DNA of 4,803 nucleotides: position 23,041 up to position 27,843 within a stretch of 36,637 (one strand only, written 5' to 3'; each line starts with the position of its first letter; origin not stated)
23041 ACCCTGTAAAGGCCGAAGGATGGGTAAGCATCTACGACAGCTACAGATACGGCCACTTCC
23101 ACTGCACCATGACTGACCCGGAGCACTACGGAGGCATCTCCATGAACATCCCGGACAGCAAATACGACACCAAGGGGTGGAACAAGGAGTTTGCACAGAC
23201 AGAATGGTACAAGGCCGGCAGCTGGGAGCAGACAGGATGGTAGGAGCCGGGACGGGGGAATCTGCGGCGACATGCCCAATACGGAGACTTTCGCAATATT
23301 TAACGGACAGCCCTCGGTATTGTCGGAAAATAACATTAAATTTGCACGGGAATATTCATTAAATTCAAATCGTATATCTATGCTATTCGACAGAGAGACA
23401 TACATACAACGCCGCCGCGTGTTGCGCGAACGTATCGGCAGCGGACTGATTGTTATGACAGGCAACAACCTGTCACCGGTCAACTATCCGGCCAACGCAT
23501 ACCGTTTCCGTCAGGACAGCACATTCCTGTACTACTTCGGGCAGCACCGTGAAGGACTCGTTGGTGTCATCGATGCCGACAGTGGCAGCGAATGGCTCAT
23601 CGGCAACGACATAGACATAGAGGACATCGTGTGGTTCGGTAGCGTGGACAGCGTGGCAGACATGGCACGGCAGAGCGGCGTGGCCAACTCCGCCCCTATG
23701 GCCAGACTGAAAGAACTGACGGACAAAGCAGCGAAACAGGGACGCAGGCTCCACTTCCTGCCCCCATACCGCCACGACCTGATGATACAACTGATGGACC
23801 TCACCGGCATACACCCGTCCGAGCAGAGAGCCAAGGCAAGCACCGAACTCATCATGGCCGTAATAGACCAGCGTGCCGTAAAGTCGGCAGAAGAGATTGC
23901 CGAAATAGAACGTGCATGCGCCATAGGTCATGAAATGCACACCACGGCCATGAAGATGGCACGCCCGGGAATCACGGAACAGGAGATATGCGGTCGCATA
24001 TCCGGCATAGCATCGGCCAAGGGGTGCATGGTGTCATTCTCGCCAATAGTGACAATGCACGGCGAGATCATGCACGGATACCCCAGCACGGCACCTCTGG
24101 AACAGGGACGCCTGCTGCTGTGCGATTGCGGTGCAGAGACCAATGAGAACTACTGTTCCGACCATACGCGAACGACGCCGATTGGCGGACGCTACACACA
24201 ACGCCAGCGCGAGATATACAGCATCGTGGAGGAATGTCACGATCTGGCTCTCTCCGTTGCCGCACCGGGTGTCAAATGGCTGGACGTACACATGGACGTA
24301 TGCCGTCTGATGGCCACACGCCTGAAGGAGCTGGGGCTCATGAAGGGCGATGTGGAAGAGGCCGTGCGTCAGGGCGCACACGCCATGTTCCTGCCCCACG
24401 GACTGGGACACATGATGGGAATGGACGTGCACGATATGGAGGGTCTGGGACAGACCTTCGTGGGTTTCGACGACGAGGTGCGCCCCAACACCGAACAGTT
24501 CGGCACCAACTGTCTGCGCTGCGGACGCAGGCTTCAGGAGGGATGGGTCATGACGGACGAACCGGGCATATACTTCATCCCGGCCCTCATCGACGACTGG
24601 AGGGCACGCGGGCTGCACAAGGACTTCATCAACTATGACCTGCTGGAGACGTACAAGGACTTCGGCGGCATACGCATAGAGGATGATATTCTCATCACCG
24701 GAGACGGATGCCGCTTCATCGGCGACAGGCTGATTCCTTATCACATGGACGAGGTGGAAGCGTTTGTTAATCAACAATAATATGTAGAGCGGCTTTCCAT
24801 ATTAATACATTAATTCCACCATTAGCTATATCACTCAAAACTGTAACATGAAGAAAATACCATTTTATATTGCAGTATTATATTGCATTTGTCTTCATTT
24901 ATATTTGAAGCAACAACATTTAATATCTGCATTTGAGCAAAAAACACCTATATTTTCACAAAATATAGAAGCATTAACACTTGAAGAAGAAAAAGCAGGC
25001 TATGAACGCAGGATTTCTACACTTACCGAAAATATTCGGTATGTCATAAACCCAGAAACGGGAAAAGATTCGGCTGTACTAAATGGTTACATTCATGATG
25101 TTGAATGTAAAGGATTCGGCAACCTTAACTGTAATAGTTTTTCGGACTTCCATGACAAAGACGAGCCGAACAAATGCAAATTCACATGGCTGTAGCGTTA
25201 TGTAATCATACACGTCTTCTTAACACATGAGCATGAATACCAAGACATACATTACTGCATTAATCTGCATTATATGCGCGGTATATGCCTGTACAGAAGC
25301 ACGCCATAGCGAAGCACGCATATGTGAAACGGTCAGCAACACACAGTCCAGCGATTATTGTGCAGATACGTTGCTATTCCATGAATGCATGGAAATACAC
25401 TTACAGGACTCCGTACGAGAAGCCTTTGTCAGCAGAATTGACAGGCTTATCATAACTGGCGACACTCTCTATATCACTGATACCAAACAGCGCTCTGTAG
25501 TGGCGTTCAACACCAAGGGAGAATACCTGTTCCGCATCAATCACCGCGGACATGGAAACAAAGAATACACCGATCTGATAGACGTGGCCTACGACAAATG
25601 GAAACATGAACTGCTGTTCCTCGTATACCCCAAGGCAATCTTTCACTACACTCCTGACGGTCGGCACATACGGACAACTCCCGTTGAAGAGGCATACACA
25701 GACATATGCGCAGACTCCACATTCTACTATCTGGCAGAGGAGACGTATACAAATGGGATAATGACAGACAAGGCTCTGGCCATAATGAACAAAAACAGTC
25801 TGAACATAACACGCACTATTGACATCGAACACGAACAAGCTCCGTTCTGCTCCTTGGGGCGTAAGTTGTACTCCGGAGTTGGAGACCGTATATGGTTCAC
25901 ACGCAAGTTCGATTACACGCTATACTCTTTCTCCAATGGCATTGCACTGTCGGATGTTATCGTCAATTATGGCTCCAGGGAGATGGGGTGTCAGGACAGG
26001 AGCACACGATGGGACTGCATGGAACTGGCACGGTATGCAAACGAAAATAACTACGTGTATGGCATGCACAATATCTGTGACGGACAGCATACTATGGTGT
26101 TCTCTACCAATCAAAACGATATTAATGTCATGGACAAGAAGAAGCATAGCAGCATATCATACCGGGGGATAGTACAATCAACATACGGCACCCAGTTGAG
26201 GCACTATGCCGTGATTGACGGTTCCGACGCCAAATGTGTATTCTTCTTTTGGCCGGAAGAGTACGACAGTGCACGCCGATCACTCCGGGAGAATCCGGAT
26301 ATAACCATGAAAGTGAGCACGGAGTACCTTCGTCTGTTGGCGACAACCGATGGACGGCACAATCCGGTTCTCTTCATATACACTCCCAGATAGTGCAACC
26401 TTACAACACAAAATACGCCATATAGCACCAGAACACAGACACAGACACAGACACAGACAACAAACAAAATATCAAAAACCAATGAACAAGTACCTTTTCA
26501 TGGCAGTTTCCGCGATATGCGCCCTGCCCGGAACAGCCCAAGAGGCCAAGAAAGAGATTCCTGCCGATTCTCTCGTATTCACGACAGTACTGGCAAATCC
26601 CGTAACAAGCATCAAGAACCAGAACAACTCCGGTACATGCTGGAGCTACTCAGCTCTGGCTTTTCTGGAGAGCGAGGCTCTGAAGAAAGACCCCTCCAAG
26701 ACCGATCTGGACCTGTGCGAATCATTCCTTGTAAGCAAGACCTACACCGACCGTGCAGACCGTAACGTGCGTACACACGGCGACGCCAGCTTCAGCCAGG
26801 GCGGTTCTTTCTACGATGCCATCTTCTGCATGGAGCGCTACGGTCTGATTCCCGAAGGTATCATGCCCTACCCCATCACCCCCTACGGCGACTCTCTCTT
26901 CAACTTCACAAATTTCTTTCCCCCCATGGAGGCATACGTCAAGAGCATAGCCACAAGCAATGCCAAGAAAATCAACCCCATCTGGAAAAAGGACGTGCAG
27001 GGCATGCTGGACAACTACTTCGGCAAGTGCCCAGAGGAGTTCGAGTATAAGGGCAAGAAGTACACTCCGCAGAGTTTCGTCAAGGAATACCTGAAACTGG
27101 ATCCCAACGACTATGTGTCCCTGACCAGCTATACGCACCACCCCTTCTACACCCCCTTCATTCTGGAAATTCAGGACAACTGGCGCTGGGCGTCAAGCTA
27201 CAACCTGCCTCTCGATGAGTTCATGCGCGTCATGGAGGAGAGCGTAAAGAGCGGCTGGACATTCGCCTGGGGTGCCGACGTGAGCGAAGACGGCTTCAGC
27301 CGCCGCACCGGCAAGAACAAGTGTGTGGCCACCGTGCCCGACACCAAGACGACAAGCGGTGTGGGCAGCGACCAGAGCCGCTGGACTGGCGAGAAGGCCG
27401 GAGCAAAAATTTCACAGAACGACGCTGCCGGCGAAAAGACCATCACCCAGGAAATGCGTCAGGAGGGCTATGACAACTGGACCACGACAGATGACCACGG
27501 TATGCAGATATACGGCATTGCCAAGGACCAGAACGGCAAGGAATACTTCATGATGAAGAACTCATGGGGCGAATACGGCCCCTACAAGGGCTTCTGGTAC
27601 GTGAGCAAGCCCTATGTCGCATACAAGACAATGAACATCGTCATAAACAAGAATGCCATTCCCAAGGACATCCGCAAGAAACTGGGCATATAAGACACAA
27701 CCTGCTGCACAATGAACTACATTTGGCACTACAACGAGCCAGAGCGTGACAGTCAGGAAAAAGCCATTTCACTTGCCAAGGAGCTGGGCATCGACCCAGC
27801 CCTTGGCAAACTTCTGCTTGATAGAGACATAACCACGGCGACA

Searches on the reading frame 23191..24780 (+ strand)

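Call 48: search_protein_families(library=pfam, proteins=[window:23191-24780:+], max_evalue=0.001)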
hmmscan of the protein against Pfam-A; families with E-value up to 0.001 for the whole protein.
window:23191-24780:+ (529 aa): 2 families
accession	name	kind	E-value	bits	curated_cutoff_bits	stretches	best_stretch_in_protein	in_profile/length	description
PF00557.29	Peptidase_M24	-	2.2e-47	162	23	1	238-503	2-207/208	Metallopeptidase family M24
PF05195.22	AMP_N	-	1.6e-21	76.7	24.6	1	71-184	1-117/121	Aminopeptidase P, N-terminal domain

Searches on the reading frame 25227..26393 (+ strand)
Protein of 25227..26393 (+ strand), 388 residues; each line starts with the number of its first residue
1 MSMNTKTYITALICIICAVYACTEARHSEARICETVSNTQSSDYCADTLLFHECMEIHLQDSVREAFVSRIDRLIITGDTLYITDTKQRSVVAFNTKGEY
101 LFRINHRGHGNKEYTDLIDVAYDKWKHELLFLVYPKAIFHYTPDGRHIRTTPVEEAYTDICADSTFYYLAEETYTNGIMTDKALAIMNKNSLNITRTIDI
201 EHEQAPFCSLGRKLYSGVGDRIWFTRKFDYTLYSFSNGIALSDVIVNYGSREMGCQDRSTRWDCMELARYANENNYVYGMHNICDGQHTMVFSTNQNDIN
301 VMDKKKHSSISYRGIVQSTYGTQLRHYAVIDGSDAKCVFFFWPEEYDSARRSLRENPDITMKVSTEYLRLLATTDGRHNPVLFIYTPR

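Call 48: search_protein_families(library=pfam, proteins=[window:25227-26393:+], max_evalue=0.001)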
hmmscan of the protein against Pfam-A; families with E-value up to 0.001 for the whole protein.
window:25227-26393:+ (388 aa): 1 family
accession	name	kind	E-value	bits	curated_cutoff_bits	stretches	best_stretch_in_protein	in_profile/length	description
PF17170.10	DUF5128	-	3e-15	56.7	22.9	1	35-330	11-312/321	6-bladed beta-propeller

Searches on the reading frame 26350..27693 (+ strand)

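Call 48: search_protein_families(library=pfam, proteins=[window:26350-27693:+], max_evalue=0.001)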
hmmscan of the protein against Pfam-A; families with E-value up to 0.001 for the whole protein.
window:26350-27693:+ (447 aa): 2 families
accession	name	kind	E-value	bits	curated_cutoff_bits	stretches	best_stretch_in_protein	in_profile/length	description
PF03051.21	Peptidase_C1_2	-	9.4e-23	81.1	22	3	232-321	233-327/438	Peptidase C1-like family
PF00112.29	Peptidase_C1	-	2.5e-10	41.3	20.7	1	84-175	13-93/220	Papain family cysteine protease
